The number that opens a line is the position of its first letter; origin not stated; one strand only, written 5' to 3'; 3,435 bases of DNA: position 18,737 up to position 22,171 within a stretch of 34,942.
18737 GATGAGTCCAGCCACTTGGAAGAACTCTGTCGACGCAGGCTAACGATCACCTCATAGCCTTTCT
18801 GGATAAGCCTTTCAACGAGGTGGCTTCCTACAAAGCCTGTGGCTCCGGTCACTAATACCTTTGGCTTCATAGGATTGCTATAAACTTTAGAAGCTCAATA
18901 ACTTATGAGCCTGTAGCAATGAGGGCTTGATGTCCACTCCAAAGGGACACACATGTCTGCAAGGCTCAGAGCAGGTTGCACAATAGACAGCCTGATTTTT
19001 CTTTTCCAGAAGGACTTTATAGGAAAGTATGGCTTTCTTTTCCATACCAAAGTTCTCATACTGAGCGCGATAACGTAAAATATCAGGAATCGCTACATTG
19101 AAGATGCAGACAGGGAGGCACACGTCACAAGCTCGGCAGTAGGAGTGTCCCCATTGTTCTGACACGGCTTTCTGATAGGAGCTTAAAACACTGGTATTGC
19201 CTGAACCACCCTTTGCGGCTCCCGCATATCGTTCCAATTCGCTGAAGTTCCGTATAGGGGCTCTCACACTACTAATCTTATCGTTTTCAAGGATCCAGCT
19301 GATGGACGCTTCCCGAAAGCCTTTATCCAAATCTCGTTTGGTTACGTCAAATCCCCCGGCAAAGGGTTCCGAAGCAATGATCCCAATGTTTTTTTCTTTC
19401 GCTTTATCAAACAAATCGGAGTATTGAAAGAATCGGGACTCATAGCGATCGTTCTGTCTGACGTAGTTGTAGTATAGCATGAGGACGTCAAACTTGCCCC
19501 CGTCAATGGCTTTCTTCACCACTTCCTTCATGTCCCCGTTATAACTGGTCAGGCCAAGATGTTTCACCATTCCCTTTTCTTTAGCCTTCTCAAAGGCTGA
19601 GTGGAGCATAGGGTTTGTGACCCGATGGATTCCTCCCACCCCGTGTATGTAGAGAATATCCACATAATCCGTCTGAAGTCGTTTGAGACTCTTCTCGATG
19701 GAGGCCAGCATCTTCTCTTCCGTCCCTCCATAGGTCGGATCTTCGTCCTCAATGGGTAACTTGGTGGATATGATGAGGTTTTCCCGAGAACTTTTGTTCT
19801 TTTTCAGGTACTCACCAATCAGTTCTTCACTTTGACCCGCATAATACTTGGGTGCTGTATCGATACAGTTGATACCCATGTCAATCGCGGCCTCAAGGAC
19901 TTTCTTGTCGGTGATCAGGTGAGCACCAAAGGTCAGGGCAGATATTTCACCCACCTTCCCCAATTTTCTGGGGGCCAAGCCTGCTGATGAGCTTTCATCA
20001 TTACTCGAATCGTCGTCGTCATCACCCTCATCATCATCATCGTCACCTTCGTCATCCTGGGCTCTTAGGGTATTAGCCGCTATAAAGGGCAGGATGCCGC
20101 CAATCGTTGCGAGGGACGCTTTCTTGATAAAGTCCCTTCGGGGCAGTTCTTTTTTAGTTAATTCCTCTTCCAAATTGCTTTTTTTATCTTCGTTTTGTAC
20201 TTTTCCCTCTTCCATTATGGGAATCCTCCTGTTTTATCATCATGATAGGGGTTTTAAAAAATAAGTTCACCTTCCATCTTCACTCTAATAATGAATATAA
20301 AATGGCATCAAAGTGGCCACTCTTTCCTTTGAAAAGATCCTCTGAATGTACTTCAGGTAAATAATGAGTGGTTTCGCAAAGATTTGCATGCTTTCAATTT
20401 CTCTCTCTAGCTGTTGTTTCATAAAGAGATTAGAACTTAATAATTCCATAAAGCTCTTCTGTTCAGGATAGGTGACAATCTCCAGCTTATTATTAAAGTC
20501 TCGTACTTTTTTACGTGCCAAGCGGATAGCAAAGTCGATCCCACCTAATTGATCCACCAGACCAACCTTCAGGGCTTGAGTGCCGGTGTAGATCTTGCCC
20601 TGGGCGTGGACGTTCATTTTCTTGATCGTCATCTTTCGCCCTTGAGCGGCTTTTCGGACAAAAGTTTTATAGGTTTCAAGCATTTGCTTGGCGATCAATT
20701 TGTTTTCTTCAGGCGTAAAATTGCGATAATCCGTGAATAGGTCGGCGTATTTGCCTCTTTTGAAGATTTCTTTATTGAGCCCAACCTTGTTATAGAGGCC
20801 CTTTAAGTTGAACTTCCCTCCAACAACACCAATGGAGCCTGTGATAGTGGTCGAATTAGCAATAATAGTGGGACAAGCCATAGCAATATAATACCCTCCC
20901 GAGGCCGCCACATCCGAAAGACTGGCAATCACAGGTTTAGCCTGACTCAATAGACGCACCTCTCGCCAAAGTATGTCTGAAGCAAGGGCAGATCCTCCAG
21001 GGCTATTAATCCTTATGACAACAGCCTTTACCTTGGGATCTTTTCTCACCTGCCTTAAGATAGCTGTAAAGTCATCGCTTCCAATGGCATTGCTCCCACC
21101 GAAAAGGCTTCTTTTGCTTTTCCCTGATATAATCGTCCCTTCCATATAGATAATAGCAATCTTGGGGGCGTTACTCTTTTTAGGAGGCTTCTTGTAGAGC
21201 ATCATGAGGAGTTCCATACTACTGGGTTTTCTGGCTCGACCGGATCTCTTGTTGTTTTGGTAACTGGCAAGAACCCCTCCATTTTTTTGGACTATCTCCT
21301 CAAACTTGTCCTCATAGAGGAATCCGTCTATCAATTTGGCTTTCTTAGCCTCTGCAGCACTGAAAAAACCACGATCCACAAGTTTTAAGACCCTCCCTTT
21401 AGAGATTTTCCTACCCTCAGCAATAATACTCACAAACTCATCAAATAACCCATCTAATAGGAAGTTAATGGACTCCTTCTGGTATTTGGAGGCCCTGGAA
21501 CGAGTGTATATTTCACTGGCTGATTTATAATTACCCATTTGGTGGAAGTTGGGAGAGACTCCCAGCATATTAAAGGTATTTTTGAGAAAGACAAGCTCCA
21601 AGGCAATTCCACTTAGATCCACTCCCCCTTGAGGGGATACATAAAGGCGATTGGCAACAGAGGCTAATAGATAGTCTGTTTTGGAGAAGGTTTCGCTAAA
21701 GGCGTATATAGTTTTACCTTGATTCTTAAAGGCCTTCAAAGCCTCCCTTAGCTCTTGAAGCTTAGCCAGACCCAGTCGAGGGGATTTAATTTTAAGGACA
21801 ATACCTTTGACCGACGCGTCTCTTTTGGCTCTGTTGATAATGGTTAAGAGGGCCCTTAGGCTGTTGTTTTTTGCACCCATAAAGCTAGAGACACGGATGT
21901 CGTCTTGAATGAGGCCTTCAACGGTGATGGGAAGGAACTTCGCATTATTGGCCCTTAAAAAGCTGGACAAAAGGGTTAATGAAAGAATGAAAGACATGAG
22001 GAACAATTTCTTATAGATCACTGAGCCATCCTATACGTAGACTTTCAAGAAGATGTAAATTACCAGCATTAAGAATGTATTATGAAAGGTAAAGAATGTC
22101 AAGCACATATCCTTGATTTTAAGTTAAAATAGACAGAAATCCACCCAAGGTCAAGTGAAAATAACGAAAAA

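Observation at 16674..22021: Tight sppA / Tat-exported Fe-S aldo-keto reductase / SDR / SecY-like operon as a candidate dedicated export or envelope-processing module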

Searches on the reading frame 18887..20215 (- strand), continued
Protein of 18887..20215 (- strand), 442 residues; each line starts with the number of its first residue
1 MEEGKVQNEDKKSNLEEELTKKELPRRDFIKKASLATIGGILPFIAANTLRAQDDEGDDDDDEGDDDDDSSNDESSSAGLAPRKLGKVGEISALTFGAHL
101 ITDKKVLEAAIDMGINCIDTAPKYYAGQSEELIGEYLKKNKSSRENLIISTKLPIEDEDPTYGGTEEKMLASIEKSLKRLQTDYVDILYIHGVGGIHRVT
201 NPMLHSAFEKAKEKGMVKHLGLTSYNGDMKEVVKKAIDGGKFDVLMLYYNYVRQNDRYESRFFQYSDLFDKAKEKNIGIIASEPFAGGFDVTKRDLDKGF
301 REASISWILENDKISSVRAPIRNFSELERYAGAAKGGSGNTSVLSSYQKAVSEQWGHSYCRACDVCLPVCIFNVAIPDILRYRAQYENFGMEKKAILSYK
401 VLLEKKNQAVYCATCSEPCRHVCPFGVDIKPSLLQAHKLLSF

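Call 51: find_encoding_contigs(protein=P0131, flank=5000, max_places=2)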
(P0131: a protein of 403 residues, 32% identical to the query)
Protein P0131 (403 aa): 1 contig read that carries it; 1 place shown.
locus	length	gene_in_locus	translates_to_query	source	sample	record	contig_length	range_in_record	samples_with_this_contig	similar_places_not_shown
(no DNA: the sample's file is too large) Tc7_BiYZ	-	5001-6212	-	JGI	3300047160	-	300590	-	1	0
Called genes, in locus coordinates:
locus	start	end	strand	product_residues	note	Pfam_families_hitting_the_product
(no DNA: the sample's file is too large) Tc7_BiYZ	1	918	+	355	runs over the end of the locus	PF02322:Cyt_bd_oxida_II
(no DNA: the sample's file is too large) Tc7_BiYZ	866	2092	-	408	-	PF08534:Redoxin, PF00578:AhpC-TSA, PF13905:Thioredoxin_8 (weak)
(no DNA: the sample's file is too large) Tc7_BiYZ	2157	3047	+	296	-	PF01791:DeoC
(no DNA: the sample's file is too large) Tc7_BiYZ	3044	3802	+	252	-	PF02596:DUF169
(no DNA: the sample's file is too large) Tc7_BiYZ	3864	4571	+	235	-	-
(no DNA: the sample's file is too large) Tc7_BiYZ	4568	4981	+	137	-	-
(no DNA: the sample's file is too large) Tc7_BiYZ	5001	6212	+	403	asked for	PF00248:Aldo_ket_red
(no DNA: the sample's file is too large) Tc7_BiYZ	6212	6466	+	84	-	-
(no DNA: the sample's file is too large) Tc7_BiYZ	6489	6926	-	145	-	PF05168:HEPN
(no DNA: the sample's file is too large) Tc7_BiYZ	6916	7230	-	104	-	PF01909:NTP_transf_2, PF18765:Polbeta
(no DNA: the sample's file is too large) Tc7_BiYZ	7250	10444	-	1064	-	PF02012:BNR (faint), PF15902:Sortilin-Vps10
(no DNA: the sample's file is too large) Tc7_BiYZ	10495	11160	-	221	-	PF02230:Abhydrolase_2, PF12146:Hydrolase_4 (faint), PF00561:Abhydrolase_1 (weak)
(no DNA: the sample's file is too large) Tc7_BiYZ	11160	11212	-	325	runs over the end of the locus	PF08240:ADH_N, PF00107:ADH_zinc_N, PF13602:ADH_zinc_N_2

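Call 52: find_encoding_contigs(protein=P0129, flank=5000, max_places=2)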
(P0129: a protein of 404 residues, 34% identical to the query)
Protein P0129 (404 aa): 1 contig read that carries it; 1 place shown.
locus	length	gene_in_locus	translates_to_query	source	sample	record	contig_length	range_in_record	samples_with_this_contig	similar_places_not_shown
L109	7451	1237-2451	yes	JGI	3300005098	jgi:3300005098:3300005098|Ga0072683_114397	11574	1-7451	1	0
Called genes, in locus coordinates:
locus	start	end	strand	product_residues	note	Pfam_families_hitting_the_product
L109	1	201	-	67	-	?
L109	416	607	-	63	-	-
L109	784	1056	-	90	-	-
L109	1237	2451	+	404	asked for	PF00248:Aldo_ket_red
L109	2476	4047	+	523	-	PF00389:2-Hacid_dh, PF02826:2-Hacid_dh_C, PF19304:PGDH_inter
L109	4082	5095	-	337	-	PF12127:FloA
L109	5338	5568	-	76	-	-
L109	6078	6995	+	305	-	PF10114:PocR, PF00165:HTH_AraC, PF12833:HTH_18, PF00165:HTH_AraC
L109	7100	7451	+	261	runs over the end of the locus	PF02679:ComA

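Call 62: search_solved_structures(query=window:18887-20215:-, max_evalue=0.001, show_alignments=1)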
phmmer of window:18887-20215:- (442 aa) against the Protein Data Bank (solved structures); distinct sequences matched with E-value up to 0.001: 74 (the best 60 are shown).
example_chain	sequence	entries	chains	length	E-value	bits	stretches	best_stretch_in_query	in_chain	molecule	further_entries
1pyf_A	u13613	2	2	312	2e-19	73.1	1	102-326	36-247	IolS protein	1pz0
7smi_A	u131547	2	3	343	1e-18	70.8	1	106-289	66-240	L-galactose dehydrogenase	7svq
9yeb_A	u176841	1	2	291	3.5e-18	69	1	81-288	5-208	Oxidoreductase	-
8scc_A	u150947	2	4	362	9.1e-18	67.7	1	107-289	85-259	L-galactose dehydrogenase | L-galactose dehydrogenase isoform X1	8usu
7lh6_B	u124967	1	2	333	1.8e-16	63.4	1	78-294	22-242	L-galactose dehydrogenase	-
3n6q_A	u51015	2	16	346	4.2e-16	62.2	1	101-289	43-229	YghZ aldo-keto reductase | ALDO-KETO REDUCTASE AKR14A1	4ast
4aub_A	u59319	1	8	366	5.2e-16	61.9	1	101-289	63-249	ALDO-KETO REDUCTASE AKR14A1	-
7ezi_A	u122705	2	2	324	7.3e-16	61.4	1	105-289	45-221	L-galactose dehydrogenase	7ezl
1ynp_A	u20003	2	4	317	2.5e-15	59.6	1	92-252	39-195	oxidoreductase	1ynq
1pz1_A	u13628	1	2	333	1.3e-14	57.2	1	100-226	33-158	General stress protein 69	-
4xk2_A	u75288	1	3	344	2.3e-14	56.4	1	100-229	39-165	Aldo/keto reductase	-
8k1i_A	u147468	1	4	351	3.3e-13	52.6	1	104-274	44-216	NADP-dependent oxidoreductase domain-containing protein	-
6hg6_A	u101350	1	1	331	3.5e-13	52.5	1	104-289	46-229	L-glyceraldehyde 3-phosphate reductase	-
9nz6_A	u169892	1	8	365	1.8e-12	50.2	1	100-294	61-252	Oxidoreductase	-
9wk1_D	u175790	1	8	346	2.9e-12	49.5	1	84-192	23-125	DON 3-epimerase chain D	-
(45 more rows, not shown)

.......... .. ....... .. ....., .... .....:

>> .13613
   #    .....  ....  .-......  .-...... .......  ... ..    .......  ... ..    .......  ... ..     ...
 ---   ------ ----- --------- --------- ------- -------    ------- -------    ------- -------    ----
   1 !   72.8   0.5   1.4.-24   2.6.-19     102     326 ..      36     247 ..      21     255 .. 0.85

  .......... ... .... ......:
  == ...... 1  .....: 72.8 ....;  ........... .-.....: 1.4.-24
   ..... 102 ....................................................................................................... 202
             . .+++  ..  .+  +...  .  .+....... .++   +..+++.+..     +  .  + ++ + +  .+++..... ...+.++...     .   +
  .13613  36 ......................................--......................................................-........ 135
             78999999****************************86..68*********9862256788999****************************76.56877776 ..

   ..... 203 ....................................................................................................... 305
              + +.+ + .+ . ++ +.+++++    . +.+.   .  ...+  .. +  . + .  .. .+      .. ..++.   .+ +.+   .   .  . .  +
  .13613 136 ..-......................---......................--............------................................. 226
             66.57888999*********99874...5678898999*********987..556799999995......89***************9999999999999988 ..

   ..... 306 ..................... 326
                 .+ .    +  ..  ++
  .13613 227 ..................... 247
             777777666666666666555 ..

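Call 69: search_protein_families(library=padloc, proteins=[window:18887-20215:-], max_evalue=0.01)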
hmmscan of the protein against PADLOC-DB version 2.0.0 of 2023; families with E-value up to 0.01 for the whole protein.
window:18887-20215:- (442 aa): 0 families

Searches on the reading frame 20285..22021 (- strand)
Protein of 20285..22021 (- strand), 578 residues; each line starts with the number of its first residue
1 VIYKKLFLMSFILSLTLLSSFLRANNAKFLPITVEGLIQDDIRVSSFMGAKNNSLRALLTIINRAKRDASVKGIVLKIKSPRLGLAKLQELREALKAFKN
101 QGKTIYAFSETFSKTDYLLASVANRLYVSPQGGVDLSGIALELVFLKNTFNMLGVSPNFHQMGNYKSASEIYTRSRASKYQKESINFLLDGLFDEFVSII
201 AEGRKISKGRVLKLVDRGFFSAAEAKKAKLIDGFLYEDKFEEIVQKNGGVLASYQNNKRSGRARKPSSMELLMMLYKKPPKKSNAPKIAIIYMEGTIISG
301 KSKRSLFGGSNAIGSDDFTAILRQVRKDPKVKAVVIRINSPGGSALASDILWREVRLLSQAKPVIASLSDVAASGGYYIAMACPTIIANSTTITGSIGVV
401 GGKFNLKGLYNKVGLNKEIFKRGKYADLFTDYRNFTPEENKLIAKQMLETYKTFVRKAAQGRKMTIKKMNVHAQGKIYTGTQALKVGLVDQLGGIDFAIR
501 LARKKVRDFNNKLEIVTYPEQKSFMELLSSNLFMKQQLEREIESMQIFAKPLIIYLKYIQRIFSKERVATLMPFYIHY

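Call 3: search_protein_families(library=pfam, proteins=[window:20285-22021:-], max_evalue=0.01)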
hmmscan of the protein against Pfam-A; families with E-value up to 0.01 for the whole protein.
window:20285-22021:- (578 aa): 5 families
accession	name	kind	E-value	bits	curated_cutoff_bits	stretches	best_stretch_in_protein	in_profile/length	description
PF01343.23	Peptidase_S49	-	6.8e-71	237.7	24.9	2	358-505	3-150/154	Peptidase family S49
PF01972.22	SDH_protease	-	1.1e-05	25.1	31.3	1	315-397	75-155/286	ClpP-like SDH-type serine proteinase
PF00378.25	ECH_1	-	4.4e-05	23.4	27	0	356-395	83-122/251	Enoyl-CoA hydratase/isomerase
PF25145.1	NfeD1b_N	-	0.0014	18.6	40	1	327-402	27-100/189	NfeD1b, N-terminal domain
PF00574.28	CLP_protease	-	0.0045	17.3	20.2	0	322-383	37-96/182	Clp protease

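Call 4: search_protein_families(library=ncbifam, proteins=[window:20285-22021:-], max_evalue=0.01)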
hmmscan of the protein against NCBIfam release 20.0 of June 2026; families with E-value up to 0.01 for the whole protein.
window:20285-22021:- (578 aa): 13 families
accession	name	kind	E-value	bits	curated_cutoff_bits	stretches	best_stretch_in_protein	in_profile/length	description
TIGR00705.1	SppA_67K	equivalog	5.2e-109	365.2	311.45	1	51-539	74-555/590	signal peptide peptidase SppA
TIGR00706.1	SppA_dom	equivalog_domain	1.4e-83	279.6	155.45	2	287-504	1-205/208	signal peptide peptidase SppA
NF008195.0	PRK10949.1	equivalog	2.3e-79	267.2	746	1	49-535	91-569/618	signal peptide peptidase SppA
NF008745.0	PRK11778.1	equivalog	6.9e-22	78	259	1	317-531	119-324/345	protease SohB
NF045542.1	Clp_rel_HeadMat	equivalog_domain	2.1e-06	27.8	120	1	291-391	3-92/165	head maturation protease, ClpP-related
NF047768.1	Clp_like_SDH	equivalog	2.6e-05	23.8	250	1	299-397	44-142/260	SDH family Clp fold serine proteinase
NF004517.0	PRK05862.1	equivalog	0.00053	19.6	396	1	357-396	90-129/257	enoyl-CoA hydratase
NF045540.1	scaf_prot_MCP1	exception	0.00093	18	475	1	311-392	13-89/652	ClpP-like prohead protease/major capsid protein fusion protein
NF046063.1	oxepin_alt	equivalog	0.0018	17.8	300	0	359-390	93-124/254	oxepin-CoA hydrolase, alternative type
NF005700.0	PRK07511.1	subfamily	0.0019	17.9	274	0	360-390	97-127/260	enoyl-CoA hydratase family protein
NF005803.0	PRK07658.1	equivalog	0.0019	17.6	313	0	359-392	92-125/257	enoyl-CoA hydratase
NF006007.0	PRK08138.1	subfamily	0.0032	16.9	355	0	358-393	95-130/261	enoyl-CoA hydratase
NF004475.0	PRK05809.1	subfamily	0.0078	15.7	394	0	357-392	93-128/260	short-chain-enoyl-CoA hydratase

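Call 61: search_solved_structures(query=window:20285-22021:-, max_evalue=0.00001, show_alignments=1)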
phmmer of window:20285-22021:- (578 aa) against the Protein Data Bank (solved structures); distinct sequences matched with E-value up to 0.00001: 3.
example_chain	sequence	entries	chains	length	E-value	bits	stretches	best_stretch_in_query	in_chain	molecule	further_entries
3bez_A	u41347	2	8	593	2.5e-61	211.2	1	51-530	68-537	Protease 4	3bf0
4kwb_A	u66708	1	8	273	4.8e-38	134.3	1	284-528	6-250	Signal peptide peptidase SppA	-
3rst_A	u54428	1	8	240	5.3e-37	130.9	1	286-520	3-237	Signal peptide peptidase sppA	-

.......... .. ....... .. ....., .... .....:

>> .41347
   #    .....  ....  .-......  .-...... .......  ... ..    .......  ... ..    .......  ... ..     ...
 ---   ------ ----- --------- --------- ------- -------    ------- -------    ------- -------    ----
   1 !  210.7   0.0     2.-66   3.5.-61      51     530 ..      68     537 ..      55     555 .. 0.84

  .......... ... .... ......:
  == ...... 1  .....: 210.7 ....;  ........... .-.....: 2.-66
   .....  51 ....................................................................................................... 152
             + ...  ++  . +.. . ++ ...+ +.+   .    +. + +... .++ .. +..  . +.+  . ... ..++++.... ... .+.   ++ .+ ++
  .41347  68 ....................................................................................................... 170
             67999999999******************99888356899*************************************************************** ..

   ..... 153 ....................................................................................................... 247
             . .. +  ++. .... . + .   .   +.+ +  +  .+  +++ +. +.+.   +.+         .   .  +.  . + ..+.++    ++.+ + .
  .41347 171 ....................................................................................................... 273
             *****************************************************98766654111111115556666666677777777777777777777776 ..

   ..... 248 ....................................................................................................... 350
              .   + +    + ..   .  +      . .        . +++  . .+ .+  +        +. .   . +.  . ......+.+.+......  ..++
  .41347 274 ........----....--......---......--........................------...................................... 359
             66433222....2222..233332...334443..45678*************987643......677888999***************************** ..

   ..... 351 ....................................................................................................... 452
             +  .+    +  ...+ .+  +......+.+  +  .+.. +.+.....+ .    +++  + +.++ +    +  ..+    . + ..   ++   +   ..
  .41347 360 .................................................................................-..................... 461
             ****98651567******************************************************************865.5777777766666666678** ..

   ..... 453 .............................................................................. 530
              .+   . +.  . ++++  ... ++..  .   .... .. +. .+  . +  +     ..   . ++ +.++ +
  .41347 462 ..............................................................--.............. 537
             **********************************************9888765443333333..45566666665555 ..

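Call 69: search_protein_families(library=padloc, proteins=[window:20285-22021:-], max_evalue=0.01)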
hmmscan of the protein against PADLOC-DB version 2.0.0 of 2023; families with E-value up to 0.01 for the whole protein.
window:20285-22021:- (578 aa): 0 families
